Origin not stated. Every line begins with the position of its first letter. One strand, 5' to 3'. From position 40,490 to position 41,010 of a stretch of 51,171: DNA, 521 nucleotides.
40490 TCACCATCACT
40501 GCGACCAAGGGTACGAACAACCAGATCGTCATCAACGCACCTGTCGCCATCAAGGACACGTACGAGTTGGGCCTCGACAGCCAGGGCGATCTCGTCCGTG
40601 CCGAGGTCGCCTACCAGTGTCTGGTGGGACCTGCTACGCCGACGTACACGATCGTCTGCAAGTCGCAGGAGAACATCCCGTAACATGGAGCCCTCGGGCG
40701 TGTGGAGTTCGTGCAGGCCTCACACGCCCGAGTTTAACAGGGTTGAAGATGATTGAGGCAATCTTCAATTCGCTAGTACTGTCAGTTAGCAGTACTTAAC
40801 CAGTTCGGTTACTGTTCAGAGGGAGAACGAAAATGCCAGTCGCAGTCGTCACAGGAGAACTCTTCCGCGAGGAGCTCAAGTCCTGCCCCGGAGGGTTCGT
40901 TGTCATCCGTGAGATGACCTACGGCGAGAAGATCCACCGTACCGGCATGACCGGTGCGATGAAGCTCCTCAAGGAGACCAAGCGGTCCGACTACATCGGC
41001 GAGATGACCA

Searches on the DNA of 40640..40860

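Call 88: search_rna_families(source=window, start=40640, end=40860, threshold=evalue, max_evalue=1)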
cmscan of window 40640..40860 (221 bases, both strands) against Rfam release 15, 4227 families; matches with E-value up to 1: 0.
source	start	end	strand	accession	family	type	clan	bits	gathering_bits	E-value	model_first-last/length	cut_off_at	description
